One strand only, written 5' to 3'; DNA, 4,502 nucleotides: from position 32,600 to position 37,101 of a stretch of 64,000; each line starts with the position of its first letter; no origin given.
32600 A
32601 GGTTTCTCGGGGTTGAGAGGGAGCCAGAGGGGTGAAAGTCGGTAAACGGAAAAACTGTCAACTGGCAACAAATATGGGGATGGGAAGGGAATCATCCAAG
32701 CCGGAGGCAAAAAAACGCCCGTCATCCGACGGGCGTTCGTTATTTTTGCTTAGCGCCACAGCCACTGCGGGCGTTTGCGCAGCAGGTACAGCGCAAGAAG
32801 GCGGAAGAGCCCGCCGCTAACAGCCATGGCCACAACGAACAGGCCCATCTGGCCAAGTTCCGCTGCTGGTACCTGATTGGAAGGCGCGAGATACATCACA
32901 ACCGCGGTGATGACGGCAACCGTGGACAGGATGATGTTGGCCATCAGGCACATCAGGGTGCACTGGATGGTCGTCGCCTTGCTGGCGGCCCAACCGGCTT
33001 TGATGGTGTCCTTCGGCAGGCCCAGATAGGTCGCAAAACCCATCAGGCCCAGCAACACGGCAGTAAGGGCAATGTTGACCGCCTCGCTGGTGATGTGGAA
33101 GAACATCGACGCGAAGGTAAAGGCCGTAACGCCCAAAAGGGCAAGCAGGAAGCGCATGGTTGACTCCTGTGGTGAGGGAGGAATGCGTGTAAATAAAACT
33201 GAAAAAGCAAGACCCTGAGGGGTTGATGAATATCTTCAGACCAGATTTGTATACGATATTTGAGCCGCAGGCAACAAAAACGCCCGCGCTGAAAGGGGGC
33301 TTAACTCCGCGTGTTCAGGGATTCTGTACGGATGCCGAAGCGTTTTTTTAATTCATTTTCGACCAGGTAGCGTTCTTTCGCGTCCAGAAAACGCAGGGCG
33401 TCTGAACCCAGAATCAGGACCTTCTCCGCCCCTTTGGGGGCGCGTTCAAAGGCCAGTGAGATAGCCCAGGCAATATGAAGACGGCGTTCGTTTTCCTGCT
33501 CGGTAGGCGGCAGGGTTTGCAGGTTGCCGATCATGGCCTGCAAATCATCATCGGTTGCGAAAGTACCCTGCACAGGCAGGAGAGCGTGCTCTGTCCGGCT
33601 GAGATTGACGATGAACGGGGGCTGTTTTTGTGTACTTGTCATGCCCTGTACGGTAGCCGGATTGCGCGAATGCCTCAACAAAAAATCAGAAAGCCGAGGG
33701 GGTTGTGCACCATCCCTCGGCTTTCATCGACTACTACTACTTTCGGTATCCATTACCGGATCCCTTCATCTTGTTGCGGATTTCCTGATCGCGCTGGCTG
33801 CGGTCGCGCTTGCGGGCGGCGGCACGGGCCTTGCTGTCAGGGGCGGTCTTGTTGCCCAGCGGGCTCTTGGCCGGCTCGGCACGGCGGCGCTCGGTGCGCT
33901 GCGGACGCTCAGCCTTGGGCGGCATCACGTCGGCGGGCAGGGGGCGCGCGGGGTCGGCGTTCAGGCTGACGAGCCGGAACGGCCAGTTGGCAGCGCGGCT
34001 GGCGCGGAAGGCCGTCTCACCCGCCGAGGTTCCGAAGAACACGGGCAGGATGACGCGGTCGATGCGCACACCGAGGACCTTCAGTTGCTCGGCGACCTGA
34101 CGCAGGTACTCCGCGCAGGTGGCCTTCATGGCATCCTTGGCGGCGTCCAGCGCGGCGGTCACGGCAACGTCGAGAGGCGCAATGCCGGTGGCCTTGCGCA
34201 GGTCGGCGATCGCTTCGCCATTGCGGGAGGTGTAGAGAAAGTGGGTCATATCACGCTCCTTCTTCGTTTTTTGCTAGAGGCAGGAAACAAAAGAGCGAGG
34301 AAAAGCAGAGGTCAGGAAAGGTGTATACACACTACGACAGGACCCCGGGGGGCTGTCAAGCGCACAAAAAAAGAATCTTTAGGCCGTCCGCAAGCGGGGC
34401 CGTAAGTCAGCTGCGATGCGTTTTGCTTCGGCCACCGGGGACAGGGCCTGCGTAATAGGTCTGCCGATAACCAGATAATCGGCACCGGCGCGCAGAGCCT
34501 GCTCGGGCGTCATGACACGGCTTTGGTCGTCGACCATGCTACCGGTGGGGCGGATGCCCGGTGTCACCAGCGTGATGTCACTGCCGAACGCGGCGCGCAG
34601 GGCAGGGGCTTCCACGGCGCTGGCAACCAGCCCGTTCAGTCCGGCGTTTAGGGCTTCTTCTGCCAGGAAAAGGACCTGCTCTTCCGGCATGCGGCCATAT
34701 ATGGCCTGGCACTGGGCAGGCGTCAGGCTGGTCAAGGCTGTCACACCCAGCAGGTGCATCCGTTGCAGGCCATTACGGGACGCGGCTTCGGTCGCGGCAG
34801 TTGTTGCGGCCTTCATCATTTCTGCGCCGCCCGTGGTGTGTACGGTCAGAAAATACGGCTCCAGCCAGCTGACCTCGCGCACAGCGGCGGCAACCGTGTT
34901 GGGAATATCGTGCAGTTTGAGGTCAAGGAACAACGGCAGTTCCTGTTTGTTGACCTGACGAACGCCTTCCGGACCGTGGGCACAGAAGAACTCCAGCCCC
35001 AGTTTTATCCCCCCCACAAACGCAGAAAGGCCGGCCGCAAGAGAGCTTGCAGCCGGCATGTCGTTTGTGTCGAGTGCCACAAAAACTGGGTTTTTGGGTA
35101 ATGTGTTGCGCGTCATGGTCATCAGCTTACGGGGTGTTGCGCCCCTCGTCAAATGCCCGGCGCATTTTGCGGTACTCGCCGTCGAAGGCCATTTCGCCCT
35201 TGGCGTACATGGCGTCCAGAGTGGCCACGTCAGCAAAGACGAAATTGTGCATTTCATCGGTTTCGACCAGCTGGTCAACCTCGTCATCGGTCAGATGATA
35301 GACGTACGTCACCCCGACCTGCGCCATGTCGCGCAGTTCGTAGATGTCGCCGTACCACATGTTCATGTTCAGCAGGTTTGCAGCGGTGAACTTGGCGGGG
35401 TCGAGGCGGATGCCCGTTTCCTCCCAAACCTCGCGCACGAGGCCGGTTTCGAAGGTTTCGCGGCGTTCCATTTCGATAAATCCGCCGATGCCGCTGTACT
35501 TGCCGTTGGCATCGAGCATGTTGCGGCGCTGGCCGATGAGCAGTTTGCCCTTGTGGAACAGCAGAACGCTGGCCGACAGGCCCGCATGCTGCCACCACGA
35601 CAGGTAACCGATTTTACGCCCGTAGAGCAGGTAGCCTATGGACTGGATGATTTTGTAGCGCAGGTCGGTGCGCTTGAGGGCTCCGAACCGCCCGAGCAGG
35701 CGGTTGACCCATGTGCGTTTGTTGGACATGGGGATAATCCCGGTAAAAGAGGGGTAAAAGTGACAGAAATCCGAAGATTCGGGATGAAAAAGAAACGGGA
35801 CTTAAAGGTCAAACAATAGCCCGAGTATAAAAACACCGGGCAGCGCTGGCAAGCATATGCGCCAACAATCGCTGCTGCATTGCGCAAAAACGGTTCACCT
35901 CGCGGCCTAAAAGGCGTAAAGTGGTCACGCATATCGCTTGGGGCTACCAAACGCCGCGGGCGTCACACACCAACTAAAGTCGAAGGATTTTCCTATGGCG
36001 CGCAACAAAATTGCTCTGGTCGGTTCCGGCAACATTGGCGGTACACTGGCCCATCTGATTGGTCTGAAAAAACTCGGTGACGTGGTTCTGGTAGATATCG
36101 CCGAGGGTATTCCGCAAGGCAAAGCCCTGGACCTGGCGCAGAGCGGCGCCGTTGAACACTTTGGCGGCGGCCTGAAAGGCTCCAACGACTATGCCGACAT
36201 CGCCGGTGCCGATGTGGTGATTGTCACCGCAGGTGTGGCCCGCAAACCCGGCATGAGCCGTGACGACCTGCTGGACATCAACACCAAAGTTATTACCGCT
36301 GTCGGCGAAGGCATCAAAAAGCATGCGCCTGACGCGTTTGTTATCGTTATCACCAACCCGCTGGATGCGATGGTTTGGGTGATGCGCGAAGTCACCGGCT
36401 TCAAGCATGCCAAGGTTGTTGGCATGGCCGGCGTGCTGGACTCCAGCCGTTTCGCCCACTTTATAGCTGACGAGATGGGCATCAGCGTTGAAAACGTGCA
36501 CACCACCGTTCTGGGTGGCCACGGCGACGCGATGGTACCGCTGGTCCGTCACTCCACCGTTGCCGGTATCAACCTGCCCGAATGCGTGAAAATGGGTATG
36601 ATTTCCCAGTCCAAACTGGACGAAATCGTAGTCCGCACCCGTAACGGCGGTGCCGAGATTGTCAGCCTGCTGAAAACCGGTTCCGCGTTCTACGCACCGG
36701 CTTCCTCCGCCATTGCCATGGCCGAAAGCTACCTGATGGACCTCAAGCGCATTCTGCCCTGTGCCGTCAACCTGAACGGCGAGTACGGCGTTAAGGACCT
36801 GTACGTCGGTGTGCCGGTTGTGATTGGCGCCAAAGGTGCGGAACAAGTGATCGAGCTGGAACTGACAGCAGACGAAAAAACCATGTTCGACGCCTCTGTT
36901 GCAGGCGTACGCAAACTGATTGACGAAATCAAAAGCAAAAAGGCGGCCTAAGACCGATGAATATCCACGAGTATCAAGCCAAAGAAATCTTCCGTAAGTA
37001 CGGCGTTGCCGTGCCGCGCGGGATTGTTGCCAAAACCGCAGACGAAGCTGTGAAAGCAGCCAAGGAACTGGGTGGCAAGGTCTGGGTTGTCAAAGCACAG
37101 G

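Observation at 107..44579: Dispersed family of one- or two-gene inserts sharing codon bias, promoter type, pyrimidine-rich leader and private terminators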

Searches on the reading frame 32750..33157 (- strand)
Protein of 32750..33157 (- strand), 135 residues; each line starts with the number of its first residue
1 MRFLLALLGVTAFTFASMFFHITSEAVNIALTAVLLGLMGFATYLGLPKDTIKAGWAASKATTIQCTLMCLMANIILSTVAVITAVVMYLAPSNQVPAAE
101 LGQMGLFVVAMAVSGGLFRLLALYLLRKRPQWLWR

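Call 7: search_protein_families(library=pfam, proteins=[window:32750-33157:-], max_evalue=0.01)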
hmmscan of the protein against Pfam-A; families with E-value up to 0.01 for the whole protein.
window:32750-33157:- (135 aa): 0 families

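Call 15: find_encoding_contigs(protein=window:32750-33157:-, flank=10000, max_places=6)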
Protein window:32750-33157:- (135 aa): 1 contig read that carries it; 1 place shown.
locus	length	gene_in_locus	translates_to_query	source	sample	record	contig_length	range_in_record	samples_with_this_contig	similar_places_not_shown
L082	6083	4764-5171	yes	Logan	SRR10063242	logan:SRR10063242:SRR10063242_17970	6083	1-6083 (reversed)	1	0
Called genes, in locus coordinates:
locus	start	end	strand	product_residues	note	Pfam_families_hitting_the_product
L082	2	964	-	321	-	?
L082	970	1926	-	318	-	PF00056:Ldh_1_N, PF02866:Ldh_1_C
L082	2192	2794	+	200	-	PF00293:NUDIX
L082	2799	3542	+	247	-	PF00215:OMPdecase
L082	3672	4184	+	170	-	-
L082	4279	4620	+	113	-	-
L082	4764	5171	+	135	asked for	-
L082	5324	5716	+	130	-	-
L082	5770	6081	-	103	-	?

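Call 24: search_protein_families(library=phrogs, proteins=[window:32750-33157:-], max_evalue=0.01)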
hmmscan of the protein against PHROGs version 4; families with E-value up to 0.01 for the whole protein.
window:32750-33157:- (135 aa): 1 family
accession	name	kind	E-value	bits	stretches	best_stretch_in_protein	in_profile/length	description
phrog_7748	-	unknown function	0.0054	18.2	1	33-96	5-66/92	-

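Call 25: search_protein_families(library=ncbifam, proteins=[window:32750-33157:-], max_evalue=0.01)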
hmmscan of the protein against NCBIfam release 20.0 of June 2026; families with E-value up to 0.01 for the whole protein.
window:32750-33157:- (135 aa): 1 family
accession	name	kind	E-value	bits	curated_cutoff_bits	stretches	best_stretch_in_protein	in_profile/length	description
NF049859.1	SA1002_fam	equivalog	0.0028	17.6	65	1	66-129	28-91/167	SA1002 family membrane protein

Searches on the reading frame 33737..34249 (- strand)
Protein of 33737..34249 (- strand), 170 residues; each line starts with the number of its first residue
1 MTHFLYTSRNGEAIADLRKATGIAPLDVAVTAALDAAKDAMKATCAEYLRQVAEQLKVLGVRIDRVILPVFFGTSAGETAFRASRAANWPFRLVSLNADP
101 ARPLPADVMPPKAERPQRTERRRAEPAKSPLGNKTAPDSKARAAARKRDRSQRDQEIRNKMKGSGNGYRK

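Call 8: search_protein_families(library=pfam, proteins=[window:33737-34249:-], max_evalue=0.01)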
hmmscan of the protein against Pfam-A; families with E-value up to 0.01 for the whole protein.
window:33737-34249:- (170 aa): 0 families

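Call 24: search_protein_families(library=phrogs, proteins=[window:33737-34249:-], max_evalue=0.01)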
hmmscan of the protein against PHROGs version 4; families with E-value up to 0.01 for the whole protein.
window:33737-34249:- (170 aa): 0 families

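Call 25: search_protein_families(library=ncbifam, proteins=[window:33737-34249:-], max_evalue=0.01)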
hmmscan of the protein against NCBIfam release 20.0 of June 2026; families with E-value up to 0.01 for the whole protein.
window:33737-34249:- (170 aa): 0 families

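Call 68: search_protein_representatives(protein=window:33737-34249:-)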
Query: 170 residues. Proteins with E-value up to 0.001 (for the whole library): 3; up to 1e-10: 2; up to 1e-30: 1. The best 3 are listed.
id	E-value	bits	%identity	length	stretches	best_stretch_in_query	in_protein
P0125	5.9e-50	186.0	59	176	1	1-166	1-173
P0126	5.5e-11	59.4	36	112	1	6-112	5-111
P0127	9.2e-04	35.9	51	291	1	110-166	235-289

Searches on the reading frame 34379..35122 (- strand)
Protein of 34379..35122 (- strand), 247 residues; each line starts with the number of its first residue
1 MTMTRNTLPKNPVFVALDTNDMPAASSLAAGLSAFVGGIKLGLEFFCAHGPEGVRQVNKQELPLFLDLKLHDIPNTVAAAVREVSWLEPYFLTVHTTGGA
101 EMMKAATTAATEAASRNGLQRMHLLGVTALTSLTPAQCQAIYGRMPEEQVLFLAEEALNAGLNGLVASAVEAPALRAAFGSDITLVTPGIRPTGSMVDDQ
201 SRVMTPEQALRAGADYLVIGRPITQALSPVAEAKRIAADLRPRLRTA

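Call 41: find_homologous_proteins(query=window:34379-35122:-, max_evalue=1e-60)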
Query window:34379-35122:- (247 aa): 148 proteins with E <= 1e-60 among 8000 candidates; the best 120 are listed.
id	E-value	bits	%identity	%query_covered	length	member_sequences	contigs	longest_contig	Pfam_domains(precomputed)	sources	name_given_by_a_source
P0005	2.9e-153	526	100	99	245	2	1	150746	PF00215.31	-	-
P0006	1.4e-107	377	76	94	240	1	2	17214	PF00215.31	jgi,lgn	jgi:orotidine-5'-phosphate decarboxylase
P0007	9.6e-93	328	65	97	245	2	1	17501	PF00215.31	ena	-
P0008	8.3e-73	263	60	93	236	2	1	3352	PF00215.31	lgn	-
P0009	4.9e-68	247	56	94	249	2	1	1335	PF00215.31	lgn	-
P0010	3.1e-67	245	58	93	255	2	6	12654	PF00215.31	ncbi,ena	-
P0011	4.1e-67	244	55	87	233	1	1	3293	PF00215.31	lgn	-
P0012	1.0e-66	243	57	94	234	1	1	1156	PF00215.31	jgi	jgi:orotidine-5'-phosphate decarboxylase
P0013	1.1e-66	243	52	94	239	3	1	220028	PF00215.31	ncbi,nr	ncbi:MAG: orotidine-5'-phosphate decarboxylase [Kordiimonas sp.]|nr:orotidine-5'-phosphate decarboxy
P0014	2.4e-66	242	53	94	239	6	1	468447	PF00215.31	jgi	jgi:orotidine-5'-phosphate decarboxylase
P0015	7.0e-66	240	54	93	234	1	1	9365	PF00215.31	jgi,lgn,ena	-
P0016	8.2e-66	240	54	94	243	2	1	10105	PF00215.31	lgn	-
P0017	3.6e-65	238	57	89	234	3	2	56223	PF00215.31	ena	-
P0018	5.0e-65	237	57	88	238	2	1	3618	PF00215.31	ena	-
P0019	7.8e-65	237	53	87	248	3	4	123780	PF00215.31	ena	-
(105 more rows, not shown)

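Call 42: find_encoding_contigs(protein=P0006, flank=10000)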
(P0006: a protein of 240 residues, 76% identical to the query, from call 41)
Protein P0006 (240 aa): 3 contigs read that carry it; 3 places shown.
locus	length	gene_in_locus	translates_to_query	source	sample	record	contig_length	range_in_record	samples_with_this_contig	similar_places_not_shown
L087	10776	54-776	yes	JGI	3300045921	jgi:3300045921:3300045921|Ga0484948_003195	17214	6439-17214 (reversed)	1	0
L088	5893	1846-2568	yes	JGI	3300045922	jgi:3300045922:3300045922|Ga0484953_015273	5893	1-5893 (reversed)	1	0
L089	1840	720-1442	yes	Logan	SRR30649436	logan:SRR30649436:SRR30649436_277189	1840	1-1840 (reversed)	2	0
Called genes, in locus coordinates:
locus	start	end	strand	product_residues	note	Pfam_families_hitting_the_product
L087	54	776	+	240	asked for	PF00215:OMPdecase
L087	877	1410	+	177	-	-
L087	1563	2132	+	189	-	-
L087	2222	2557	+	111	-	-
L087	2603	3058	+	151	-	-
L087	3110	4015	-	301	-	PF02754:CCG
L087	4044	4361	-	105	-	PF08239:SH3_3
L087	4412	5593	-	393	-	PF13085:Fer2_3, PF13187:Fer4_9 (faint), PF13183:Fer4_8, PF13237:Fer4_10 (weak), PF12838:Fer4_7 (weak), PF13534:Fer4_17 (weak)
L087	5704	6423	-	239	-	PF01694:Rhomboid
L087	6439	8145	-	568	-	PF00890:FAD_binding_2, PF01266:DAO (weak), PF03486:HI0933_like (faint), PF02910:Succ_DH_flav_C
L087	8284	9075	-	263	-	PF01791:DeoC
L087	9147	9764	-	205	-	-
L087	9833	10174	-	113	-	-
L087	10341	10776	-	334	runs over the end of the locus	PF01118:Semialdhyde_dh, PF02774:Semialdhyde_dhC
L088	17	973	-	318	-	PF00056:Ldh_1_N, PF02866:Ldh_1_C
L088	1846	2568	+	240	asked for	PF00215:OMPdecase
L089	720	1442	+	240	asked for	PF00215:OMPdecase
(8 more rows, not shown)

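Call 43: find_encoding_contigs(protein=P0007, flank=10000)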
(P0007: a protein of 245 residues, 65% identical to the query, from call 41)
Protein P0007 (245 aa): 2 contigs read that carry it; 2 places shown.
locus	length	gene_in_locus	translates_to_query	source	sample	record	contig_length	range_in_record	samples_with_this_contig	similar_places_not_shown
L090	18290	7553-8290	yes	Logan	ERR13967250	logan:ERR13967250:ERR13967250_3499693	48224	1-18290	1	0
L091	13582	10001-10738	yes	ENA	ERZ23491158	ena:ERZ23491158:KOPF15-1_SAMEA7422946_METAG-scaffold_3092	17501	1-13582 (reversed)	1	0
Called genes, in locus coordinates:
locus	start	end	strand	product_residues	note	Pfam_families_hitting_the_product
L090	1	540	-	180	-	?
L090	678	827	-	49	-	-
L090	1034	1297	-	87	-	-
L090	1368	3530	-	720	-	PF00989:PAS, PF13188:PAS_8 (faint), PF00989:PAS, PF08448:PAS_4 (weak), PF13426:PAS_9, PF00512:HisKA, PF02518:HATPase_c, PF00072:Response_reg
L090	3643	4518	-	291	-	PF02629:CoA_binding, PF00549:Ligase_CoA, PF13607:Succ_CoA_lig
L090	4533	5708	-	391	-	PF08442:ATP-grasp_2, PF13549:ATP-grasp_5, PF24948:Citrate_synth_N, PF00549:Ligase_CoA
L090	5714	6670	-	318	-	PF00056:Ldh_1_N, PF02866:Ldh_1_C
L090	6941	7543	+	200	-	PF00293:NUDIX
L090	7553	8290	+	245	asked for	PF00215:OMPdecase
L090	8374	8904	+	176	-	-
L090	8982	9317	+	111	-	-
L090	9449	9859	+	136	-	-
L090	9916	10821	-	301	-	PF02754:CCG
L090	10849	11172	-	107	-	PF08239:SH3_3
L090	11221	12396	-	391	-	PF13484:Fer4_16 (faint), PF13085:Fer2_3, PF13187:Fer4_9 (faint), PF13183:Fer4_8, PF13237:Fer4_10, PF12838:Fer4_7 (weak), PF13534:Fer4_17 (weak)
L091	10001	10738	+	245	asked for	PF00215:OMPdecase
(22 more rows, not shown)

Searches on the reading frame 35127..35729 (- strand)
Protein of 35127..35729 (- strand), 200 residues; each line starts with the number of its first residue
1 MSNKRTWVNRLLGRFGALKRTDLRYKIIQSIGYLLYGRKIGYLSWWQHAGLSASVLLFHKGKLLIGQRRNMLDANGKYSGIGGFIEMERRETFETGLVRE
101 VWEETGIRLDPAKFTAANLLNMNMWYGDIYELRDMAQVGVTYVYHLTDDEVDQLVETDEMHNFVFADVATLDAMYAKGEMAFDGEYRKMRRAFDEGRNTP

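Call 8: search_protein_families(library=pfam, proteins=[window:35127-35729:-], max_evalue=0.01)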
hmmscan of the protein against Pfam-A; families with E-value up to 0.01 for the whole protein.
window:35127-35729:- (200 aa): 1 family
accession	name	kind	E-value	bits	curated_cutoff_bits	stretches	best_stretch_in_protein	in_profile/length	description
PF00293.34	NUDIX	-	1.3e-09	38.6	21.1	1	51-171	4-118/134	NUDIX domain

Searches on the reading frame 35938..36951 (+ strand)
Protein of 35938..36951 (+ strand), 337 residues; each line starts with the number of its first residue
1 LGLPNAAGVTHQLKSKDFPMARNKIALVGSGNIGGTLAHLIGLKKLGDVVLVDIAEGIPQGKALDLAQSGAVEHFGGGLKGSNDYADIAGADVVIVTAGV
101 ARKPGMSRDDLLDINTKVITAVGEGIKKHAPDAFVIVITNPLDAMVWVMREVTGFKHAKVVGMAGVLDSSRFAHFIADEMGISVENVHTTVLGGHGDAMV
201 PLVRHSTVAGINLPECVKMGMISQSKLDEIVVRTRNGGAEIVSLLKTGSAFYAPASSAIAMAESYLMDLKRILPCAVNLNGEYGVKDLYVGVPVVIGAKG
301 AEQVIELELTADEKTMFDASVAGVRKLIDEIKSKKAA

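Call 12: find_related_loci(query=window:35938-36951:+, collection=genome_contigs, flank=10000)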
Query window:35938-36951:+ (337 aa) in genome_contigs; peptide patterns used: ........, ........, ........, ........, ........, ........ (x = any residue, [..] = any of these).
600 stretches matched a pattern (row limit reached: there are more); 560 encode a relative of the query (tblastn E <= 1e-3); the best 80 are kept; 80 distinct loci.
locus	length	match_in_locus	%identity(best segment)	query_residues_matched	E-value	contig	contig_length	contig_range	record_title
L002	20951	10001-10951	72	20-336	7e-154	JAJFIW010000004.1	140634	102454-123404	MAG: Alphaproteobacteria bacterium isolate OFTM141 OFTM141_3, whole genome shotgun sequence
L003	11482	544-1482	72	20-332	2e-147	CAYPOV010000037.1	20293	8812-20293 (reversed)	MAG TPA_asm: uncultured Geminicoccaceae bacterium isolate SRP128890_co1_243 genome assembly, contig: NODE_4254_length_20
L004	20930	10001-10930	72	22-331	3e-146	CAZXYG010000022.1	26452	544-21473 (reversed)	MAG TPA_asm: uncultured Rickettsiales bacterium isolate SRP124282_co10_168 genome assembly, contig: NODE_236_length_2645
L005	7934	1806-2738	70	22-332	2e-145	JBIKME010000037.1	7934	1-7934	MAG: Rickettsiales bacterium isolate ME2014-08-31_3300042860_group5_bin128 Rohwer_bin1998_scaffold_12178_c1, whole genom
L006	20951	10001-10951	69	16-332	2e-145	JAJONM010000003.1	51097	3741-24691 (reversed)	MAG: Rickettsiaceae bacterium isolate C_No_T20_B_bin.41 scaffold_364, whole genome shotgun sequence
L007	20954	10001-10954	69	14-331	5e-145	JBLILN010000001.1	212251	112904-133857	MAG: Alphaproteobacteria bacterium isolate 3300054694_113 Ga0535664_0000031, whole genome shotgun sequence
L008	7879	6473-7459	67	2-332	1e-144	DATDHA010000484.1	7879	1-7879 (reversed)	MAG TPA_asm: Alphaproteobacteria bacterium isolate SMAG_U266 k141_491655, whole genome shotgun sequence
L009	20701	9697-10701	69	11-336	9e-145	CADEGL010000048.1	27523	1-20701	MAG: uncultured Alphaproteobacteria bacterium isolate Alphaproteobacteria sp. RBC064 genome assembly, contig: MAG064_48,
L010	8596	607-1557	69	13-329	1e-144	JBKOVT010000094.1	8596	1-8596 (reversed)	MAG: Pseudomonadota bacterium isolate GM_EKS_MAG_00037 GM_EKS_000001705074, whole genome shotgun sequence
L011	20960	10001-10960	69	13-331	2e-144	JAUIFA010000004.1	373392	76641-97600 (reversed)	MAG: Alphaproteobacteria bacterium isolate 8_bin.59 NODE_53_length_373392_cov_1.965357, whole genome shotgun sequence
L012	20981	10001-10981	66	4-333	4e-144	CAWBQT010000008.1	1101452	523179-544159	MAG: uncultured Alphaproteobacteria bacterium isolate MFD01248.bin.2.60 genome assembly, contig: contig_210, whole genom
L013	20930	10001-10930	72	22-331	3e-144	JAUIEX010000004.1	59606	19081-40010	MAG: Alphaproteobacteria bacterium isolate 8_bin.54 NODE_681_length_59606_cov_1.410750, whole genome shotgun sequence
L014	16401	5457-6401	69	18-332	6e-144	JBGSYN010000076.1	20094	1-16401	MAG: Geminicoccaceae bacterium isolate JTS-RE91 k141_5290561, whole genome shotgun sequence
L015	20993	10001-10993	67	2-333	1e-143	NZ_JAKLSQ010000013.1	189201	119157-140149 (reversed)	Sandaracinobacteroides sayramensis strain RS1-74 soapdenovo_K_61_13, whole genome shotgun sequence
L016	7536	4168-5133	66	16-337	2e-143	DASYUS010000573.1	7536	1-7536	MAG TPA_asm: Stellaceae bacterium isolate SMAG_U4601 k141_1670893, whole genome shotgun sequence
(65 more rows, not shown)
